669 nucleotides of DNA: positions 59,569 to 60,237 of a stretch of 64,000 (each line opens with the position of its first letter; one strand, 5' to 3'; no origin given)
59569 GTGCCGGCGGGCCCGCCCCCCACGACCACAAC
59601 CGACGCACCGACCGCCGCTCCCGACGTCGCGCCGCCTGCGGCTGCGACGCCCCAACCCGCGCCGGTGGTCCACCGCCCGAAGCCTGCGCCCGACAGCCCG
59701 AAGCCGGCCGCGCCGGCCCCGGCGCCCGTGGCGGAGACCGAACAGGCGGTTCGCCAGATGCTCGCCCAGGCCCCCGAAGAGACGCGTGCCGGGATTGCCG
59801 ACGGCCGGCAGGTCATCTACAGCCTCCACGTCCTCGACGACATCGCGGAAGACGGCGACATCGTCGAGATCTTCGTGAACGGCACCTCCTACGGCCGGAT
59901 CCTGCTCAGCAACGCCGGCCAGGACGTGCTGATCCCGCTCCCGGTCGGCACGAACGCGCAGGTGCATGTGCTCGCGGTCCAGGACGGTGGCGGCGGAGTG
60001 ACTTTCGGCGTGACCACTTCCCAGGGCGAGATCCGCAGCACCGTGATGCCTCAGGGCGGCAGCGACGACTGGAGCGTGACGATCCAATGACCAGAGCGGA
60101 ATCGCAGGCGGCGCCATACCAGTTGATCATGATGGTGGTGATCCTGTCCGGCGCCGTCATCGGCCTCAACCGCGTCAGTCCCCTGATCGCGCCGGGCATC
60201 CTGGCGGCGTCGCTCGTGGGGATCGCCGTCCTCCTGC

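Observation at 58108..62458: Four-gene operon: two orphan ClpB-NBD2-type AAA+ ATPases alternating with two bitopic envelope proteins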

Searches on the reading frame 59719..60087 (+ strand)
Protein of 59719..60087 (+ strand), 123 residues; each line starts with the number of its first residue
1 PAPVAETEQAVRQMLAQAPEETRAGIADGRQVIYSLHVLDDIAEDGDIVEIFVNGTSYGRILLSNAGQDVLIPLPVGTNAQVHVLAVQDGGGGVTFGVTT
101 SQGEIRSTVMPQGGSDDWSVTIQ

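Call 33: find_homologous_proteins(query=A4, max_evalue=0.001)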
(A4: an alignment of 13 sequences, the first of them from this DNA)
Query A4 (13 sequences) (119 aa, profile of the alignment): 200 proteins with E <= 0.001 among 8000 candidates; the best 120 are listed.
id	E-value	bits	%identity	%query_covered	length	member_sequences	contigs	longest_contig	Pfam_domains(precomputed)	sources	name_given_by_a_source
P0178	2.0e-44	168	46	93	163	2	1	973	-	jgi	jgi:hypothetical protein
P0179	3.1e-44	167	47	98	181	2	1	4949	-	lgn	-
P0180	7.0e-44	166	50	93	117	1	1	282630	-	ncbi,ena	-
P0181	1.2e-43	165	39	92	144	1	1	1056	-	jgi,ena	-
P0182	6.2e-43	163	40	80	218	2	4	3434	-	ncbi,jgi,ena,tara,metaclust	tara:strand:+ start:273 stop:929 length:657 start_codon:yes stop_codon:yes gene_type:complete|metacl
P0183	7.0e-43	163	43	92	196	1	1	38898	-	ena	-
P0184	1.6e-42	162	46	92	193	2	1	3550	-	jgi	jgi:hypothetical protein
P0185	4.2e-42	160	40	80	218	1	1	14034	-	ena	-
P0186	1.0e-41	159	42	100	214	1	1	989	-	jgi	jgi:hypothetical protein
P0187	2.3e-41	158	44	92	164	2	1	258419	-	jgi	jgi:hypothetical protein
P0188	1.8e-40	155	44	100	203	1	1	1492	-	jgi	jgi:hypothetical protein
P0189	1.4e-39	152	45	92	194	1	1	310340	-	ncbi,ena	-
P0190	1.6e-39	152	79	99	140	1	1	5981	-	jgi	-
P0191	1.2e-38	149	45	92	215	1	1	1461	-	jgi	jgi:hypothetical protein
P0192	3.9e-38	147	49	92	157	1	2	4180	-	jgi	-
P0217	1.2e-25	107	33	82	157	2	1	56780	-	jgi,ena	-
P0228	3.6e-21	93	38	78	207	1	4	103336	-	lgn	-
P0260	2.0e-11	61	33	90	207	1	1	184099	-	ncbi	ncbi:MAG: hypothetical protein ACJ8F3_00225 [Xanthobacteraceae bacterium]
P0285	3.3e-9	54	41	61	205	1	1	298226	-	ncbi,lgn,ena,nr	ncbi:MAG: hypothetical protein MPJ78_01335 [Hyphomicrobiaceae bacterium]|nr:hypothetical protein [Hy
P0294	1.1e-8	52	36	72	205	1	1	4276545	-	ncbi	-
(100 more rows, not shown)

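Call 34: find_encoding_contigs(protein=P0294, flank=8000, max_places=2)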
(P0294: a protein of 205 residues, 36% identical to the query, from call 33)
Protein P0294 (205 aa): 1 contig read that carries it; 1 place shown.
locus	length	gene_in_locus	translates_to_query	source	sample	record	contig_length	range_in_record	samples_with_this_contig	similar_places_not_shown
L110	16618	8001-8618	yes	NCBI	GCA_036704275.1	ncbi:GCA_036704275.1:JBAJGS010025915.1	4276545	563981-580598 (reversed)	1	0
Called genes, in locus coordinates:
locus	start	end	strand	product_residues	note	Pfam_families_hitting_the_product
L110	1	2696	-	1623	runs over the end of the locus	PF12951:PATR, PF00028:Cadherin (weak)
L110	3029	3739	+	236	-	PF13469:Sulfotransfer_3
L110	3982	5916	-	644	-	PF07969:Amidohydro_3, PF01979:Amidohydro_1 (weak)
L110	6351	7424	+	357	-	PF04966:OprB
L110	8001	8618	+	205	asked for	-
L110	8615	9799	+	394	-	PF06309:Torsin (weak), PF00158:Sigma54_activat (weak), PF05496:RuvB_N (faint), PF07724:AAA_2, PF13401:AAA_22 (faint), PF00004:AAA, PF07728:AAA_5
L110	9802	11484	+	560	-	-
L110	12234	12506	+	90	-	-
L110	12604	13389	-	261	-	PF01648:ACPS (faint)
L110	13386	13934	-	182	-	PF00376:MerR, PF13411:MerR_1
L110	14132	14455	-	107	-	PF18291:HU-HIG (weak), PF00216:Bac_DNA_binding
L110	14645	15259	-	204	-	PF08545:ACP_syn_III, PF08541:ACP_syn_III_C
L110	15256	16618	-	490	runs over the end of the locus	PF02504:FA_synthesis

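Call 35: find_encoding_contigs(protein=P0189, flank=8000, max_places=2)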
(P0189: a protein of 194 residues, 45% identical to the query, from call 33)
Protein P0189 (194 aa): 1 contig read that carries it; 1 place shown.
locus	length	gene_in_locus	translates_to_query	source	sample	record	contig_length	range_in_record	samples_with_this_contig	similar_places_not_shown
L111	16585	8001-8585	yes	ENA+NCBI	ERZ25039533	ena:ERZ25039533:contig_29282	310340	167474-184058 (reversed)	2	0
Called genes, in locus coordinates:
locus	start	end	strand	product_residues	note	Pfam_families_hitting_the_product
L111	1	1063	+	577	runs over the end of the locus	PF21090:P-loop_SecA, PF07516:SecA_SW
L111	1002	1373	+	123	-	PF07516:SecA_SW, PF02810:SEC-C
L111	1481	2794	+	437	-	PF04413:Glycos_transf_N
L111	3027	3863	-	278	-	-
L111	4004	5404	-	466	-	-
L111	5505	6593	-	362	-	PF21694:DNA_pol3_delta_C (weak)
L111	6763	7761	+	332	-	PF13401:AAA_22 (faint), PF00158:Sigma54_activat, PF00004:AAA (weak), PF07724:AAA_2, PF07728:AAA_5 (weak)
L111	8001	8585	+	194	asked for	-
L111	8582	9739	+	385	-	PF07724:AAA_2, PF07728:AAA_5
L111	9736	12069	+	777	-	-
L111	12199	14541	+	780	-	-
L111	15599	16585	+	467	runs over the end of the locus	-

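Call 36: find_encoding_contigs(protein=P0260, flank=8000, max_places=2)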
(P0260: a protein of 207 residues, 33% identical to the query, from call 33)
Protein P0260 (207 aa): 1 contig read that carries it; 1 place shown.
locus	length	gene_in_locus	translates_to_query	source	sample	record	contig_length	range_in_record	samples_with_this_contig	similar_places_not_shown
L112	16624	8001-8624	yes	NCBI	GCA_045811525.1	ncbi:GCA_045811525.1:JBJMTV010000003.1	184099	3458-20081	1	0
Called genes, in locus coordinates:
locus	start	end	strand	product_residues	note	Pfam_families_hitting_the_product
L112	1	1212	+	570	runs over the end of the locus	PF06048:DUF927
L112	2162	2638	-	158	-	-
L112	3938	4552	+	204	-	PF00589:Phage_integrase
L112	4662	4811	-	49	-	-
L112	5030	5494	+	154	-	PF08010:Phage_30_3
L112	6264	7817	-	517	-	-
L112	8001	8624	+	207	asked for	-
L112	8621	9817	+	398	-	PF06309:Torsin (faint), PF00158:Sigma54_activat (weak), PF07724:AAA_2, PF07728:AAA_5, PF00004:AAA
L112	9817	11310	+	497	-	PF08238:Sel1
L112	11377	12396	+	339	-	-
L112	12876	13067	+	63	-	-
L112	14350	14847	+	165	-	-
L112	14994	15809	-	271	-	PF02517:Rce1-like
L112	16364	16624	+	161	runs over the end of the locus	-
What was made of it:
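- Variants lie next to an integrase and DUF927 (L112, call 36).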

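Call 37: search_protein_families(library=padloc, proteins=[L112:8001-8621:+, L112:8621-9814:+, L112:9817-11307:+, L112:11377-12393:+, L110:8001-8615:+, L110:8615-9796:+, L110:9802-11481:+, L112:6267-7817:-], max_evalue=0.01)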
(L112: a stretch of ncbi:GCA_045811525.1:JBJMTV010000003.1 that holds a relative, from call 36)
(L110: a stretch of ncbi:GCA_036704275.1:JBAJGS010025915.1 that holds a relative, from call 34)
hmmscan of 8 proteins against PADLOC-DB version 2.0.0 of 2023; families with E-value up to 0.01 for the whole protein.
L112:8001-8621:+ (207 aa): 0 families

L112:8621-9814:+ (398 aa): 11 families
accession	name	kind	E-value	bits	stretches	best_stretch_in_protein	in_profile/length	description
PDLC04606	PDC-M37B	-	1.8e-25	88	1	76-251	123-299/390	-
PDLC03838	DolB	-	4.9e-23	80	1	53-249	99-281/375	-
PDLC04605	PDC-M37B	-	3.9e-20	70.4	1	123-245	305-423/518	-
PDLC00915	TRIP13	-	2e-07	28.7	1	84-210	29-148/302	TRIP13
PDLC01993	RtcR--CARF_AAA_HTH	-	1e-05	22.2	1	90-220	176-303/523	-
PDLC04140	mad8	-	0.00091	16.8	1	128-168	32-70/314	mads_8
PDLC04232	IetA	-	0.00099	16.6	1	123-148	116-141/330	-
PDLC03920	MkoA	-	0.0013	15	1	125-150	633-658/1112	-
PDLC02196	IetA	-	0.0024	15.4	1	126-147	125-146/374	-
PDLC02195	IetA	-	0.0069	13.7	0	127-147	141-161/395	-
PDLC01515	Csx3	-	0.0087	13.7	0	124-157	7-40/183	"CAS-I,CAS-III; associated"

L112:9817-11307:+ (497 aa): 0 families

L112:11377-12393:+ (339 aa): 0 families

L110:8001-8615:+ (205 aa): 0 families

L110:8615-9796:+ (394 aa): 11 families
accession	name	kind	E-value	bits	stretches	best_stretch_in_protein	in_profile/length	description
PDLC04606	PDC-M37B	-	4.7e-25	86.6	1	85-251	135-299/390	-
PDLC03838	DolB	-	4.2e-22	76.9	1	53-249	99-281/375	-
PDLC04605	PDC-M37B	-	1.7e-20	71.6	1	90-248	270-426/518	-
PDLC00915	TRIP13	-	5.8e-06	23.9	1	88-206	33-144/302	TRIP13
PDLC01993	RtcR--CARF_AAA_HTH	-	0.00013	18.5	1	85-219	171-302/523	-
PDLC01995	RtcR_PspF2--CARF_AAA_HTH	-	0.00017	18.9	1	40-234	106-300/481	-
PDLC04232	IetA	-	0.00057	17.4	1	125-147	118-140/330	-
PDLC04140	mad8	-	0.00077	17.1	1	128-187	32-70/314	mads_8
PDLC02196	IetA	-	0.0036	14.8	0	127-147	126-146/374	-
PDLC03920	MkoA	-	0.0045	13.3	1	125-149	633-657/1112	-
PDLC02195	IetA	-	0.0057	14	0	127-147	141-161/395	-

L110:9802-11481:+ (560 aa): 0 families

L112:6267-7817:- (517 aa): 0 families

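Call 38: search_protein_families(library=pfam, proteins=[L112:8001-8621:+, L112:8621-9814:+, L112:9817-11307:+, L112:11377-12393:+, L110:9802-11481:+, L111:9736-12066:+, L111:12199-14538:+, L112:6267-7817:-], max_evalue=0.01)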
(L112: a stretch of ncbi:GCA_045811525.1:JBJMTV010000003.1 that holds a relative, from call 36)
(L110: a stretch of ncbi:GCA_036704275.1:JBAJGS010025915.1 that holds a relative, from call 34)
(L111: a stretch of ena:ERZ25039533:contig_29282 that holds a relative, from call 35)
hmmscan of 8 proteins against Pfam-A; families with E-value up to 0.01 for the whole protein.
L112:8001-8621:+ (207 aa): 0 families

L112:8621-9814:+ (398 aa): 20 families
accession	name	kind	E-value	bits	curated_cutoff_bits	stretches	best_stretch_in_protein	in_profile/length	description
PF07724.20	AAA_2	-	3.2e-33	115.6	27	1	121-288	1-165/166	AAA domain (Cdc48 subfamily)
PF00004.35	AAA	-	1.8e-10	41.8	21.2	1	127-248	2-112/131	ATPase family associated with various cellular activities (AAA)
PF07728.20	AAA_5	-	4.4e-08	33.7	22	1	126-245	2-122/139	AAA domain (dynein-related subfamily)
PF00158.32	Sigma54_activat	-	6.6e-06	26.3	20.2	1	105-238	10-136/168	Sigma-54 interaction domain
PF06309.17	Torsin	-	2.1e-05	25.1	27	1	81-151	12-81/127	Torsin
PF05496.18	RuvB_N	-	8.8e-05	22.8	27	1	97-149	10-59/159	Holliday junction DNA helicase RuvB P-loop domain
PF13191.12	AAA_16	-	0.00011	23.2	32.6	1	108-202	10-85/167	AAA ATPase domain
PF13401.12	AAA_22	-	0.00017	22.4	27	1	126-220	8-109/130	AAA domain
PF07726.17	AAA_3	-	0.00069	19.9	27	1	128-246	4-111/131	ATPase family associated with various cellular activities (AAA)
PF07693.20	KAP_NTPase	-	0.00082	19.1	20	1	114-164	12-61/293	KAP family P-loop domain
PF24883.2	NPHP3_N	-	0.0012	19.5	24.8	1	124-157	23-56/164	Nephrocystin 3, N-terminal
PF13604.12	AAA_30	-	0.0013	19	27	1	123-219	18-112/191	AAA domain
PF00005.33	ABC_tran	-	0.0016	19.5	25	1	125-157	13-45/137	ABC transporter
PF06414.18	Zeta_toxin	-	0.0016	18.4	22.3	1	116-155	11-48/199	Zeta toxin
PF01695.23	IstB_IS21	-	0.0033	17.4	24.1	1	127-149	96-118/238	IstB-like ATP binding protein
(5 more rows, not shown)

L112:9817-11307:+ (497 aa): 1 family
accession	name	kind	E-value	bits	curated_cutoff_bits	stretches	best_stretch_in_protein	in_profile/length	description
PF08238.18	Sel1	-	3.4e-17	62.7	30.7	1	286-319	2-35/36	Sel1 repeat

L112:11377-12393:+ (339 aa): 0 families

L110:9802-11481:+ (560 aa): 1 family
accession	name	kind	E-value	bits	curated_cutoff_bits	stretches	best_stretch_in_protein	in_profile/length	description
PF08238.18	Sel1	-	0.0014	19.5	30.7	0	293-321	1-29/36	Sel1 repeat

L111:9736-12066:+ (777 aa): 2 families
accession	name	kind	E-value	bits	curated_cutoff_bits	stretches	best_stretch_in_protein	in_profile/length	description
PF08238.18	Sel1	-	1.5e-147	475.3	30.7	17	649-684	1-36/36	Sel1 repeat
PF13176.12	TPR_7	-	0.0049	17.3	27.9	0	547-578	5-34/36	Tetratricopeptide repeat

L111:12199-14538:+ (780 aa): 3 families
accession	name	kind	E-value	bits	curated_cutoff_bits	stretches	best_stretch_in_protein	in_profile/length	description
PF08238.18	Sel1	-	4.6e-159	511.7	30.7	16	617-651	2-36/36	Sel1 repeat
PF23310.1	TPR_27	-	6.5e-06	26.2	27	0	576-644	24-89/110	Plant tetratrico peptide repeats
PF13432.12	TPR_16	-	0.0085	17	32.7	0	607-653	20-64/65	Tetratricopeptide repeat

L112:6267-7817:- (517 aa): 0 families
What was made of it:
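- On Torsin: The L112 TM-AAA scores 25.1 bits (call 38).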

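Call 48: predict_structure(alignment_id=A5)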
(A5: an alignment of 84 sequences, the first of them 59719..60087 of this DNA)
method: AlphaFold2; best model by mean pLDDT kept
length: 123 residues; sequences in the alignment: 84
mean_pLDDT: 94.0   pTM: 0.83
mean pLDDT of the five models: 94.0, 91.5, 91.3, 89.6, 88.8
residues with pLDDT >= 90: 107; 70-90: 13; 50-70: 3; < 50: 0
segments of 3 or more residues with pLDDT < 50: none
pLDDT, mean of each block of 10 residues (from residue 1): 73 92 95 97 93 98 96 97 98 96 96 98 94
secondary structure, 60 per line:
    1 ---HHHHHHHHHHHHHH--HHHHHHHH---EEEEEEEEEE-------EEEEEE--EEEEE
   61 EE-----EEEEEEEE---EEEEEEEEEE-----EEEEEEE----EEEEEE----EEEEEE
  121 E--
elements in order: H4-17 H20-27 E31-40 E48-53 E56-62 E68-75 E79-88 E94-100 E105-110 E115-121
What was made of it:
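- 59719..60087 (+): G2 signature domain (residues 186-308): two helices plus an eight-stranded beta-sandwich with the motifs EDGD and DGGGGVT. It is predicted to be periplasmic. AF2 pLDDT 94 and pTM 0.83 (call 48).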

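Call 51: fold_search(model_id=the predicted structure, library=pdb)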
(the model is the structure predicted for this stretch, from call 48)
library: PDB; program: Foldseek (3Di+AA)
matches with E <= 10: 1222; with E <= 0.001: 0
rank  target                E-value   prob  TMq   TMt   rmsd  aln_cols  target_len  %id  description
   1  8em5_A                9.8e-03  0.99  0.39  0.47   4.9        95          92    7  Mycobacterium thermoresistible MmpS5 (released 2023-09-27)
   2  9mvz_A                1.9e-02  0.98  0.40  0.37   4.6        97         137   11  Tripartite complex of MmpL5-S5-AcpM from Mycolicibacterium smegmatis (released 2025-07-30)
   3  7qvs_A                4.8e-02  0.69  0.31  0.16  12.5       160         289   10  Pseudomonas aeruginosa nicotinamide adenine dinucleotide kinase (NADK) structure in complex with NADP (released 2022-09-14)
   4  3ars                  5.3e-02  0.80  0.31  0.09   7.6        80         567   10  Crystal Structure Analysis of Chitinase A from Vibrio harveyi with novel inhibitors - apo structure of mutant W275G (released 2011-04-20)
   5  2xfd_A                6.0e-02  0.95  0.39  0.43   5.0        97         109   16  vCBM60 in complex with cellobiose (released 2010-06-16)
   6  3aro                  6.3e-02  0.75  0.30  0.09   8.5        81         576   10  Crystal Structure Analysis of Chitinase A from Vibrio harveyi with novel inhibitors - apo structure (released 2011-04-20)
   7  8w96_A                7.4e-02  0.75  0.30  0.09   7.7        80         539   15  SmChiA with diacetyl chitobiose (released 2024-09-04)
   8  2oxg_C                8.7e-02  0.60  0.28  0.32  10.5        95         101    9  The SoxYZ Complex of Paracoccus pantotrophus (released 2007-05-22)
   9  5jip_B                9.2e-02  0.89  0.36  0.16   8.6        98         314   12  Crystal structure of the Clostridium perfringens spore cortex lytic enzyme SleM (released 2016-08-10)
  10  1veo_A                9.2e-02  0.51  0.29  0.10   9.7       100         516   17  Crystal Structure Analysis of Y164F/maltose of Bacillus cereus Beta-Amylase at pH 4.6 (released 2005-05-24)
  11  1cqy                  9.2e-02  0.41  0.27  0.32   9.9       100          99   16  STARCH BINDING DOMAIN OF BACILLUS CEREUS BETA-AMYLASE (released 1999-08-20)
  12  1k9t_A                9.8e-02  0.72  0.31  0.09   7.6        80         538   15  Chitinase a complexed with tetra-N-acetylchitotriose (released 2002-11-06)
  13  5z7m_A                9.8e-02  0.69  0.30  0.09   7.7        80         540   15  SmChiA sliding-intermediate with chitohexaose (released 2018-09-26)
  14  2nq3                  9.8e-02  0.60  0.32  0.31   9.6       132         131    9  Crystal structure of the C2 Domain of Human Itchy Homolog E3 Ubiquitin Protein Ligase (released 2006-11-14)
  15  7qvs_B                9.8e-02  0.44  0.29  0.15  13.4       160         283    9  Pseudomonas aeruginosa nicotinamide adenine dinucleotide kinase (NADK) structure in complex with NADP (released 2022-09-14)
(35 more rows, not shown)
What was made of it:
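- Tried and rejected: The best was MmpS5, a bitopic accessory protein, with TM 0.39-0.47, which I treat as generic beta-sandwich similarity (call 51).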

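Call 52: search_dna_similar(query=L112:8001-8621:+, collection=plasmids, mode=protein, max_evalue=0.001, max_rows=20)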
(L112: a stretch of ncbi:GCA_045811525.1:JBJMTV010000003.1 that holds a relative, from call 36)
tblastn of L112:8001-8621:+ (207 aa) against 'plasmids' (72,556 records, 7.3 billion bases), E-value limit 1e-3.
Records with a match: 2; places in all: 2; records where one place covers at least 80% of the query: 0.
Best place of each record, by identity: <60% 2.
By first word of the organism name: Rhodovulum 1; Methylorubrum 1.
By predicted mobility (MOB-suite, as given by PLSDB): non-mobilizable 2.
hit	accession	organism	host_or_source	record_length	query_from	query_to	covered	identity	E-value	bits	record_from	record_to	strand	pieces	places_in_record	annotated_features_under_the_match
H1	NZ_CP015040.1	Rhodovulum sp. P5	cell culture,shallow-sea hydrothermal ...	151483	86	205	58%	32.2%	1e-8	61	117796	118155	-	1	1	hypothetical protein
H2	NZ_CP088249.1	Methylorubrum sp. B1-46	single cell,human skin swab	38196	125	205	39%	44.4%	4e-11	68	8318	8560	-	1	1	hypothetical protein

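Call 53: get_annotated_region(hit=H2, flank=7000)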
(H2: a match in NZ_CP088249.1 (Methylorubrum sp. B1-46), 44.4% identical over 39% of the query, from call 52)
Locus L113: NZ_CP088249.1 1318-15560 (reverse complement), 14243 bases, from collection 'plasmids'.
description: Methylorubrum sp. B1-46 plasmid pB146-2, complete sequence
organism: Methylorubrum sp. B1-46 (NCBI taxid 2897334)
taxonomy: Bacteria; Pseudomonadota; Alphaproteobacteria; Hyphomicrobiales; Methylobacteriaceae; Methylorubrum; Methylorubrum sp. B1-46
host: -; source: single cell,human skin swab; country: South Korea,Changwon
typing (MOB-suite, as given by PLSDB): non-mobilizable
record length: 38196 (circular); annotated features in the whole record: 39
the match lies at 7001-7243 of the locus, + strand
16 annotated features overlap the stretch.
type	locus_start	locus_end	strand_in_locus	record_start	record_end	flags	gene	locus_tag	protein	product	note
CDS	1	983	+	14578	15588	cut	-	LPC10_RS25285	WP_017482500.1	hypothetical protein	-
CDS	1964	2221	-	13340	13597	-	-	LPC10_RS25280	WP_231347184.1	DUF1810 family protein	-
CDS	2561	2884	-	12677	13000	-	-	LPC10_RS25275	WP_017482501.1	hypothetical protein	-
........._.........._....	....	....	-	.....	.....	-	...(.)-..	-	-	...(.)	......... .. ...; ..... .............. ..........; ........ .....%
CDS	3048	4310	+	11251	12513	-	mobQ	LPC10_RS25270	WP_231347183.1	MobQ family relaxase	-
CDS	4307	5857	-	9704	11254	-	-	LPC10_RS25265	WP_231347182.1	type IV secretory system conjugative DNA transfer family protein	-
CDS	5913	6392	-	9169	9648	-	-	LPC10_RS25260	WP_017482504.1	hypothetical protein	-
CDS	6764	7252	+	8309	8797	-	-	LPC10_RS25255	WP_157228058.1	hypothetical protein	-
CDS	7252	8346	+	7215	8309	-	-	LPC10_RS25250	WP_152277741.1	AAA family ATPase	-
CDS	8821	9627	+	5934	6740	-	-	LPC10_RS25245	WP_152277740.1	hypothetical protein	-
CDS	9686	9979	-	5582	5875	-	-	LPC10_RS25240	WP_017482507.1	hypothetical protein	-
CDS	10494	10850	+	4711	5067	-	-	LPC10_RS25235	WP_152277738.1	DUF2958 domain-containing protein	-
CDS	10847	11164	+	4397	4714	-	-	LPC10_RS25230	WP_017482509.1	hypothetical protein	-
CDS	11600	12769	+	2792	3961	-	-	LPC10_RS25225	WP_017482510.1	ImmA/IrrE family metallo-endopeptidase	-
CDS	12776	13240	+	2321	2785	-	-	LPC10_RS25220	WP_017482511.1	DUF4411 family protein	-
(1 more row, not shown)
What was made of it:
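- One lies on a 38-kb Methylorubrum plasmid close to a T4 coupling protein gene, with a relaxase and an ImmA/IrrE-DUF4411 pair a few kb away (call 53).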

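Call 54: get_annotated_region(hit=H1, flank=7000)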
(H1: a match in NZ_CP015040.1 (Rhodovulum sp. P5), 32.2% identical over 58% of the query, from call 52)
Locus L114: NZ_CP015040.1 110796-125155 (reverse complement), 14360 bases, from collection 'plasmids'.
description: Rhodovulum sp. P5 plasmid pRGUI01, complete sequence
organism: Rhodovulum sp. P5 (NCBI taxid 1564506)
taxonomy: Bacteria; Pseudomonadota; Alphaproteobacteria; Rhodobacterales; Paracoccaceae; Rhodovulum; Rhodovulum sp. P5
host: -; source: cell culture,shallow-sea hydrothermal system; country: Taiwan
typing (MOB-suite, as given by PLSDB): non-mobilizable; replicon rep_cluster_551
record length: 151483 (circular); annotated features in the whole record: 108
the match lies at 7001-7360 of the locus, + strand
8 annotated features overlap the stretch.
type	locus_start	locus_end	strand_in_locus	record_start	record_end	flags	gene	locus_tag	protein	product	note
CDS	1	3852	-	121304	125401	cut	-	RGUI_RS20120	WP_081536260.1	hypothetical protein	-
CDS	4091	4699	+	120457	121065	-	-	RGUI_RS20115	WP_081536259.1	hypothetical protein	-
CDS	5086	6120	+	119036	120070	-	-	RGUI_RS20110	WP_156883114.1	hypothetical protein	-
CDS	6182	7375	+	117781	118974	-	-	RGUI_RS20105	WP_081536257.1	hypothetical protein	-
CDS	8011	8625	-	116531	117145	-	-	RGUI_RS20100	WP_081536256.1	helix-turn-helix domain-containing protein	-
CDS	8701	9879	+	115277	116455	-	-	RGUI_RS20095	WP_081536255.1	efflux RND transporter periplasmic adaptor subunit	GO:0006810 - transport [Evidence IEA]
CDS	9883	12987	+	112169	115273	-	-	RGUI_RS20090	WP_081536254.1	efflux RND transporter permease subunit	GO:0006810 - transport [Evidence IEA]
CDS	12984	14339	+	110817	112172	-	-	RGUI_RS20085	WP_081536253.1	efflux transporter outer membrane subunit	GO:0006810 - transport [Evidence IEA]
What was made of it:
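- On The module described here (G1/G2/G3/G4): The one exception seen is Rhodovulum plasmid L114, where the domain sits in another protein with no AAA nearby (call 54).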

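Call 65: search_protein_representatives(alignment_id=A6)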
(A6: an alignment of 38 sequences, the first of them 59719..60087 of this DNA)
Query: 38 sequences, 113 profile positions. Proteins with E-value up to 0.001 (for the whole library): 1245; up to 1e-10: 851; up to 1e-30: 47. The best 150 are listed.
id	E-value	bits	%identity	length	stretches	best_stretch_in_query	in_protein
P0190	2.2e-37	143.0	-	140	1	2-112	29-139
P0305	1.2e-36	140.6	-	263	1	3-112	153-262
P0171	1.8e-36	140.1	-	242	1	2-112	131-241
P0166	4.5e-36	138.8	-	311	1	2-112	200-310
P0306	7.9e-36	138.0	-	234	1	2-112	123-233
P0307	9.2e-36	137.8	-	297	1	4-111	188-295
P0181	2.8e-35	136.2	-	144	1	3-112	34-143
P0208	5.8e-35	135.2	-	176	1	3-111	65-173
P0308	8.0e-35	134.8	-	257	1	5-112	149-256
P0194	1.7e-34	133.8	-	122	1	3-111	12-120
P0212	2.0e-34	133.5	-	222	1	3-111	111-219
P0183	2.3e-34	133.3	-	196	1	4-112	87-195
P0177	2.9e-34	133.0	-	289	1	3-111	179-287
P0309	3.1e-34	132.9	-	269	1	3-111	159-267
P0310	3.2e-34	132.8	-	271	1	2-112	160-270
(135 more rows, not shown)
